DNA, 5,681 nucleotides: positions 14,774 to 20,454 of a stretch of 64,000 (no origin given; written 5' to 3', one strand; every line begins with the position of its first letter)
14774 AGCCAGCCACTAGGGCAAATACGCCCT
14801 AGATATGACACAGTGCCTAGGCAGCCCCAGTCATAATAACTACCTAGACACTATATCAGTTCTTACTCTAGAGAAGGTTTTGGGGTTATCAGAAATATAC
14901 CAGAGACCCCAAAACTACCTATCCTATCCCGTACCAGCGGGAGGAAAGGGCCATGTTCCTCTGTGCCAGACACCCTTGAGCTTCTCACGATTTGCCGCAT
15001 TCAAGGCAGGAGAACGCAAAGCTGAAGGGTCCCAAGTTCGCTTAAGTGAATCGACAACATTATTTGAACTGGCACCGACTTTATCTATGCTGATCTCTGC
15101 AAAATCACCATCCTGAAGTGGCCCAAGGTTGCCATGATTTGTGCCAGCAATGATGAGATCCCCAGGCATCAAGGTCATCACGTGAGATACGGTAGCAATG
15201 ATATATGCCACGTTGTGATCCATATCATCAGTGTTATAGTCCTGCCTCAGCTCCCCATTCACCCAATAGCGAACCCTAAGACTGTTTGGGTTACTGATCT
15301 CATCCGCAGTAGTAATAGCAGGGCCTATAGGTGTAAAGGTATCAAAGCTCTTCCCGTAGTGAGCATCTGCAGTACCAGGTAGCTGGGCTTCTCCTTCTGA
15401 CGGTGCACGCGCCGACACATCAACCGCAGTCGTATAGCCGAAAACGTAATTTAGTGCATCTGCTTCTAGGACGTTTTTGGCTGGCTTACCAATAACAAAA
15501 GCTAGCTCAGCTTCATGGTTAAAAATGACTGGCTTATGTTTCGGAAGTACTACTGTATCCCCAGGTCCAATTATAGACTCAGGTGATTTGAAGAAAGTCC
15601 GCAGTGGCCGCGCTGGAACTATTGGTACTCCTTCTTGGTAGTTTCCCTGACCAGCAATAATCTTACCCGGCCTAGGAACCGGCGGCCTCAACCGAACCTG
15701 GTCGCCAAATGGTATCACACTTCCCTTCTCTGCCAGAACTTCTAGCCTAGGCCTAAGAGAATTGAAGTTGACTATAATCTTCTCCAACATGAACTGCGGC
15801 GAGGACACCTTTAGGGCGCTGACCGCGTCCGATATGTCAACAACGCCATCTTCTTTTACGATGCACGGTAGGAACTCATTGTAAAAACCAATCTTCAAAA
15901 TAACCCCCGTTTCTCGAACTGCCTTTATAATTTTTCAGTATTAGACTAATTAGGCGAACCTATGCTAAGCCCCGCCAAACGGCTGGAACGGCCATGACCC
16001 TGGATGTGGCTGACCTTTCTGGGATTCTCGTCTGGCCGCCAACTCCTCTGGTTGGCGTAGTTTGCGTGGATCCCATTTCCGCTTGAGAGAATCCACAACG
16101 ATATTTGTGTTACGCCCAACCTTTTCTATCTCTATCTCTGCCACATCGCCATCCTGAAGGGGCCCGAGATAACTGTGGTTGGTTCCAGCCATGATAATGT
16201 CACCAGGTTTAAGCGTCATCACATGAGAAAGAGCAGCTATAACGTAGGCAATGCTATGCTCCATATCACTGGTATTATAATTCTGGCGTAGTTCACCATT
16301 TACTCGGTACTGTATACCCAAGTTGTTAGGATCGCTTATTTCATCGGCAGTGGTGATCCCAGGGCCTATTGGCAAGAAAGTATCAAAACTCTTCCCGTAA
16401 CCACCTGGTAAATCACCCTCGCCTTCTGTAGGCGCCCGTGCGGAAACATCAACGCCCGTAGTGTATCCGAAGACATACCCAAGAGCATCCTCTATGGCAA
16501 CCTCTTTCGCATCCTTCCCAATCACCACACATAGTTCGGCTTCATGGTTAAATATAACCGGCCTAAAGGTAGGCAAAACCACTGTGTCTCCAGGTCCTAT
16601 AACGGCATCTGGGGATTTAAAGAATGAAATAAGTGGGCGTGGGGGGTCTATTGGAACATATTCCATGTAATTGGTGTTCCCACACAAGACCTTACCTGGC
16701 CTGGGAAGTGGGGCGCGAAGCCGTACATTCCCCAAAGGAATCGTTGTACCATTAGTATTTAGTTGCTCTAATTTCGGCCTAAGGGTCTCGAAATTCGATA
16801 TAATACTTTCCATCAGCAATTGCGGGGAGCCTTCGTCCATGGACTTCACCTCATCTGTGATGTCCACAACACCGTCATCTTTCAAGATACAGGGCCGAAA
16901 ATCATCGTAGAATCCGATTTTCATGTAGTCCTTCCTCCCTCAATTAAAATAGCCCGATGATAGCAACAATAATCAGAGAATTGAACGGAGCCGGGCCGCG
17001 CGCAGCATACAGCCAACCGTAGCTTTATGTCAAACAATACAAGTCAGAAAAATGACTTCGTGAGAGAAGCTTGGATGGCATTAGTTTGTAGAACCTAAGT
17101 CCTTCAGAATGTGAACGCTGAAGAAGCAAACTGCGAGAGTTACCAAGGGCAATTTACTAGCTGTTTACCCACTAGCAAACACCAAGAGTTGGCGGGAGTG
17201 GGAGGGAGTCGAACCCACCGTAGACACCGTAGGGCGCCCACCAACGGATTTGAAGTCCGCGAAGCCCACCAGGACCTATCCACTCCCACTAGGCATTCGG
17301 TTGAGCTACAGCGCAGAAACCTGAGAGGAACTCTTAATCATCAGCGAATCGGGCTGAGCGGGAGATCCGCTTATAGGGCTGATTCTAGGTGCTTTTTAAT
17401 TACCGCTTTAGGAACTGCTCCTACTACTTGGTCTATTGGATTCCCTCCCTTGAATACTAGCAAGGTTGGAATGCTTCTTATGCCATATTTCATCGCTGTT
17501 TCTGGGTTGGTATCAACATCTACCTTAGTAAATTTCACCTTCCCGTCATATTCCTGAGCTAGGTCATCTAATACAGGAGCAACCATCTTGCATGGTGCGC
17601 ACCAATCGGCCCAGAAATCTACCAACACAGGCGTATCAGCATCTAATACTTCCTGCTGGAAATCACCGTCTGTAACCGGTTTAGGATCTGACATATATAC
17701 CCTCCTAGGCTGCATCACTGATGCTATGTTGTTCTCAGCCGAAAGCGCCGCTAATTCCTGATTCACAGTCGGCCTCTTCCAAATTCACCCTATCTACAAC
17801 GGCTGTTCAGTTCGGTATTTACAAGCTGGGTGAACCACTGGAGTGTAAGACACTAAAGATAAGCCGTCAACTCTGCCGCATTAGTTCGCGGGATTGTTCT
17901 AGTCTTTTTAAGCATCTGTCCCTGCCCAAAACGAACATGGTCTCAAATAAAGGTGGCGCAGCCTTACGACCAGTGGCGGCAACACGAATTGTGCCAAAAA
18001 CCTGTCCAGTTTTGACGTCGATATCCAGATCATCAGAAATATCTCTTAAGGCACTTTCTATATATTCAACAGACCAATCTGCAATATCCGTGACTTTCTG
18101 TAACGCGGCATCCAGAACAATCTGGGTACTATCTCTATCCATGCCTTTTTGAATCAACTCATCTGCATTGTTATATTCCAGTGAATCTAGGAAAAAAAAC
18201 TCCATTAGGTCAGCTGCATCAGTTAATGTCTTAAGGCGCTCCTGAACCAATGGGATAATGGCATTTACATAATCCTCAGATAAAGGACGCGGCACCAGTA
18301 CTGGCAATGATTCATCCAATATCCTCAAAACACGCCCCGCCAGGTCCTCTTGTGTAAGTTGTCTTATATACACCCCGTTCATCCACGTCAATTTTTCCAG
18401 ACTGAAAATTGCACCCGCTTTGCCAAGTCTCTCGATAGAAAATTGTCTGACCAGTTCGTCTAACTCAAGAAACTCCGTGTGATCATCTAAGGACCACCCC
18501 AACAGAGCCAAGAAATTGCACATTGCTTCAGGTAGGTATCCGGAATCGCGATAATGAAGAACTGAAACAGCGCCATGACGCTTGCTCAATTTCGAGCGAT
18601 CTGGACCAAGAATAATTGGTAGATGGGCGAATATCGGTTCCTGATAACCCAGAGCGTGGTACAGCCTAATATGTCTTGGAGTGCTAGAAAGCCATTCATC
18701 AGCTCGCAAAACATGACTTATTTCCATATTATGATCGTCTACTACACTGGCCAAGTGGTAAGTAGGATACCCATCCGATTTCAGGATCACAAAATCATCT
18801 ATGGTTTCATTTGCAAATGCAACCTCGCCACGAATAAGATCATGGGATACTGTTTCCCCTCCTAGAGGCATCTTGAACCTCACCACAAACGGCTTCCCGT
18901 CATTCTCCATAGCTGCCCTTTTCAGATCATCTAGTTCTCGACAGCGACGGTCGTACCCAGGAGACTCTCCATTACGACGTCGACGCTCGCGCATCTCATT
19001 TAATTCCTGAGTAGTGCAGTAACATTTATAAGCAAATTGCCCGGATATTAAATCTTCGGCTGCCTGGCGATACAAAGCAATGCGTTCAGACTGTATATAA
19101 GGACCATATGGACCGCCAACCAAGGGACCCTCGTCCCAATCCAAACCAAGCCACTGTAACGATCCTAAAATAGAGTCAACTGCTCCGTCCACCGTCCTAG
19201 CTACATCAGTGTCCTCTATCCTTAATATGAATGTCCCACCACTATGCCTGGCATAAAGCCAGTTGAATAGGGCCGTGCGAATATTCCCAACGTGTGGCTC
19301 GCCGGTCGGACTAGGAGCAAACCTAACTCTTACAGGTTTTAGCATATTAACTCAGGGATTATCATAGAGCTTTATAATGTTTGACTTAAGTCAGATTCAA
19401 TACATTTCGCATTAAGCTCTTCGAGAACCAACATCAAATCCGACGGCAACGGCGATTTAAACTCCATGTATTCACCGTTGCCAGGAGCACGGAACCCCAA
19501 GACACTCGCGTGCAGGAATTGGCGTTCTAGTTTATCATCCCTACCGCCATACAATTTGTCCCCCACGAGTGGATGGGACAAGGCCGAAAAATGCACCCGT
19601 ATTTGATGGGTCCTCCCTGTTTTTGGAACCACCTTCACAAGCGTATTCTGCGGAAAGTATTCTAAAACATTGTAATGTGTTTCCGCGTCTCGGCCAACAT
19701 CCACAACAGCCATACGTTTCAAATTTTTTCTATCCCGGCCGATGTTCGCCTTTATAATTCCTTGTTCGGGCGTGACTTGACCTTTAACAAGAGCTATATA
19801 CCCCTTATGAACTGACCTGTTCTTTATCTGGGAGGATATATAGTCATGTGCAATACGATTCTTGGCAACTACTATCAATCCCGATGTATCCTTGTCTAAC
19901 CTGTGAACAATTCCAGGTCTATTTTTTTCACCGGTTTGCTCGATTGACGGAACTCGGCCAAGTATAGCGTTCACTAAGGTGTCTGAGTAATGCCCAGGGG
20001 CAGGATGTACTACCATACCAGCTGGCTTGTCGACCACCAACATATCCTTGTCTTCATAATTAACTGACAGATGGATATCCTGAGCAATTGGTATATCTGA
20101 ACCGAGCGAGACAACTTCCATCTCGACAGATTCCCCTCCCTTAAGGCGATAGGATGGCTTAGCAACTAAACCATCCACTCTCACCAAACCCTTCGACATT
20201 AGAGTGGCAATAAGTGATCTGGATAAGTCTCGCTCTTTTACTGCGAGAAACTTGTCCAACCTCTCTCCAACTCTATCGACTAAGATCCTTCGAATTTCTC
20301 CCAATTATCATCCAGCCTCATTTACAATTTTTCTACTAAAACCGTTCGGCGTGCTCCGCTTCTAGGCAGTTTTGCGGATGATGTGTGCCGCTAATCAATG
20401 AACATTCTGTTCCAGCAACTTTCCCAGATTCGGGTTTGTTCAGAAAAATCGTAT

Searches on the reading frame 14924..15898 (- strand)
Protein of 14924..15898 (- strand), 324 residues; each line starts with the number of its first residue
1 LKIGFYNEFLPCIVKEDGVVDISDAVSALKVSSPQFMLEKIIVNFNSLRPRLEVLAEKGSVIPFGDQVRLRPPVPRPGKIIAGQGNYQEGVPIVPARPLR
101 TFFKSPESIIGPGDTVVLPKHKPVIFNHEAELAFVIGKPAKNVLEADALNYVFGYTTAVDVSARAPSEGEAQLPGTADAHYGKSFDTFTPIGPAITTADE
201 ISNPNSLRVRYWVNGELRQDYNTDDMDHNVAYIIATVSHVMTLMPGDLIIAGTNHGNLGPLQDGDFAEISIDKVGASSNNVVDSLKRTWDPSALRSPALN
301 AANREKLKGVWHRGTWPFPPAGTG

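Call 7: search_protein_families(library=pfam, proteins=[window:14924-15898:-], max_evalue=0.001)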
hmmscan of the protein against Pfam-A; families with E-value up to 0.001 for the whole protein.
window:14924-15898:- (324 aa): 1 family
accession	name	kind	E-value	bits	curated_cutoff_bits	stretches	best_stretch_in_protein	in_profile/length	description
PF01557.24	FAA_hydrolase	-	1.2e-52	179.1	23.9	1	100-282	33-214/214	Fumarylacetoacetate (FAA) hydrolase C-terminal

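Call 8: search_protein_families(library=ncbifam, proteins=[window:14924-15898:-])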
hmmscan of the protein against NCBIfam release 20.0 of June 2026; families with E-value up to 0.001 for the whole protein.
window:14924-15898:- (324 aa): 6 families
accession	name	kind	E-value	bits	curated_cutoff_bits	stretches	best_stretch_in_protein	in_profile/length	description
TIGR02303.1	HpaG-C-term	equivalog_domain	1.8e-39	135.7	276.4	1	54-283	21-244/245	4-hydroxyphenylacetate degradation bifunctional isomerase/decarboxylase, C-terminal subunit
NF053535.1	DhyDRhmHlse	equivalog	1.7e-38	132.6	500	1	64-283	57-280/284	2,4-didehydro-3-deoxy-L-rhamnonate hydrolase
NF011750.0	PRK15203.1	equivalog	6e-31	107.7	811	1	95-282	244-423/429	4-hydroxyphenylacetate degradation bifunctional isomerase/decarboxylase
NF009399.0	PRK12764.1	equivalog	1e-29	103.9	444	1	76-275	20-213/501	fumarylacetoacetate hydrolase family protein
TIGR02305.1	HpaG-N-term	equivalog_domain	7.9e-29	100.6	228.65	1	95-281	30-205/205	4-hydroxyphenylacetate degradation bifunctional isomerase/decarboxylase, N-terminal subunit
NF007967.0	PRK10691.1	equivalog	1.2e-22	80.4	201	1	109-273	51-211/219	fumarylacetoacetate hydrolase family protein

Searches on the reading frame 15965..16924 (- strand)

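Call 7: search_protein_families(library=pfam, proteins=[window:15965-16924:-], max_evalue=0.001)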
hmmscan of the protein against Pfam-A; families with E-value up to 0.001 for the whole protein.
window:15965-16924:- (319 aa): 1 family
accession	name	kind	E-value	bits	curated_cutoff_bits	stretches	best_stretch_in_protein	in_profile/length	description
PF01557.24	FAA_hydrolase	-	4.7e-52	177.2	23.9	1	93-276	22-213/214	Fumarylacetoacetate (FAA) hydrolase C-terminal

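Call 8: search_protein_families(library=ncbifam, proteins=[window:15965-16924:-])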
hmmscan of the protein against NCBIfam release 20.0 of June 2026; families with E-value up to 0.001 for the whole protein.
window:15965-16924:- (319 aa): 6 families
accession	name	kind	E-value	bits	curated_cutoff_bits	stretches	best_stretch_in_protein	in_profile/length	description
TIGR02303.1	HpaG-C-term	equivalog_domain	1.6e-40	139.2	276.4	1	58-278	25-244/245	4-hydroxyphenylacetate degradation bifunctional isomerase/decarboxylase, C-terminal subunit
NF053535.1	DhyDRhmHlse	equivalog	1.3e-35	123.1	500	1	18-278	15-280/284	2,4-didehydro-3-deoxy-L-rhamnonate hydrolase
NF011750.0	PRK15203.1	equivalog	2.3e-33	115.6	811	1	91-278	240-424/429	4-hydroxyphenylacetate degradation bifunctional isomerase/decarboxylase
TIGR02305.1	HpaG-N-term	equivalog_domain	3.1e-31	108.5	228.65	1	93-275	28-204/205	4-hydroxyphenylacetate degradation bifunctional isomerase/decarboxylase, N-terminal subunit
NF009399.0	PRK12764.1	equivalog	1.7e-24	86.7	444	1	75-269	20-212/501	fumarylacetoacetate hydrolase family protein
NF007967.0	PRK10691.1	equivalog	5.4e-24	84.7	201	1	78-275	18-218/219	fumarylacetoacetate hydrolase family protein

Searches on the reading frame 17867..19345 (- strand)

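Call 7: search_protein_families(library=pfam, proteins=[window:17867-19345:-], max_evalue=0.001)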
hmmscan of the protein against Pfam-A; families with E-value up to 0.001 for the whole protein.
window:17867-19345:- (492 aa): 2 families
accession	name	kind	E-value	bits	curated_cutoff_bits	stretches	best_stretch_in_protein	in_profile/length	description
PF00749.27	tRNA-synt_1c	-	3.6e-102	341.9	23.4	1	5-321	2-314/314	tRNA synthetases class I (E and Q), catalytic domain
PF19269.4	Anticodon_2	-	4.2e-29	102.2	23.6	1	354-484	10-139/141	Anticodon binding domain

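Call 8: search_protein_families(library=ncbifam, proteins=[window:17867-19345:-])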
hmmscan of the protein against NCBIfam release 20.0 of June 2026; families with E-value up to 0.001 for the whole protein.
window:17867-19345:- (492 aa): 10 families
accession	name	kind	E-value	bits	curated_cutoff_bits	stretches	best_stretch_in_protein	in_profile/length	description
TIGR00464.1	gltX_bact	equivalog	3.3e-158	527.4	289.95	1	5-484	2-465/470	glutamate--tRNA ligase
TIGR03838.1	queuosine_YadB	equivalog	2e-67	227.4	276.7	1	6-274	2-251/272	tRNA glutamyl-Q(34) synthetase GluQRS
NF004315.1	PRK05710.1-4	equivalog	5.5e-67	226.1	250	1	8-275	2-270/274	tRNA glutamyl-Q(34) synthetase GluQRS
NF004314.0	PRK05710.1-3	equivalog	5.5e-62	209.8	256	1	5-301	7-277/297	tRNA glutamyl-Q(34) synthetase GluQRS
NF004313.0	PRK05710.1-2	equivalog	3.3e-50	170.9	380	1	5-274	5-263/299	tRNA glutamyl-Q(34) synthetase GluQRS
NF004312.0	PRK05710.1-1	equivalog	4.2e-41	141.3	453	1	8-300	17-280/306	tRNA glutamyl-Q(34) synthetase GluQRS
NF003169.0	PRK04156.1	equivalog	9.1e-37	126.9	516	1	5-242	102-329/567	glutamate--tRNA ligase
TIGR00463.1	gltX_arch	equivalog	1.5e-32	112.9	401.75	1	5-245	94-322/560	glutamate--tRNA ligase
NF011291.0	PRK14703.1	equivalog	7.5e-15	54.2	681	1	5-212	32-232/769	glutamine--tRNA ligase/YqeY domain fusion protein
TIGR00440.1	glnS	equivalog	6.5e-14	51.7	425.8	1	5-219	1-208/524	glutamine--tRNA ligase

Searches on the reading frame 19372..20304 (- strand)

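Call 7: search_protein_families(library=pfam, proteins=[window:19372-20304:-], max_evalue=0.001)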
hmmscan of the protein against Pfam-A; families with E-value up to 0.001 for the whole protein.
window:19372-20304:- (310 aa): 2 families
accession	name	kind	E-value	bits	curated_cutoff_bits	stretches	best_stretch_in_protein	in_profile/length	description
PF00849.27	PseudoU_synth_2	-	1.3e-35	123.3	26.8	1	87-241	1-152/152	RNA pseudouridylate synthase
PF01479.30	S4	-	4.8e-10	39.4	22.8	1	14-59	1-47/48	S4 domain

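Call 8: search_protein_families(library=ncbifam, proteins=[window:19372-20304:-])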
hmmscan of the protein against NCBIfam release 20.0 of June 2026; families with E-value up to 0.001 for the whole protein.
window:19372-20304:- (310 aa): 7 families
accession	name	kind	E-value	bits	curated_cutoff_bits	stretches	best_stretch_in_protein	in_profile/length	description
TIGR00005.1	rluA_subfam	subfamily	2.2e-86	289.9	192.7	1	12-297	4-297/298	RluA family pseudouridine synthase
NF008385.0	PRK11180.1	equivalog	7.3e-70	235.9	351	1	10-300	14-315/325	23S rRNA pseudouridine(1911/1915/1917) synthase RluD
NF008249.0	PRK11025.1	equivalog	6.5e-49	166.5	378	1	7-298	13-314/317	23S rRNA pseudouridine(955/2504/2580) synthase RluC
NF007543.0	PRK10158.1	equivalog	2.1e-34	119.1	286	1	75-285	10-216/219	bifunctional tRNA pseudouridine(32) synthase/23S rRNA pseudouridine(746) synthase RluA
TIGR01621.1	RluA-like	hypoth_equivalog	1.2e-29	103.1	222.3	1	79-272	2-184/217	TIGR01621 family pseudouridine synthase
NF008321.0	PRK11112.1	equivalog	2e-24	86.3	328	1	79-300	2-237/257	tRNA pseudouridine(65) synthase TruC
TIGR00093.1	TIGR00093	subfamily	0.00044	20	109.3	1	132-242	33-131/161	pseudouridine synthase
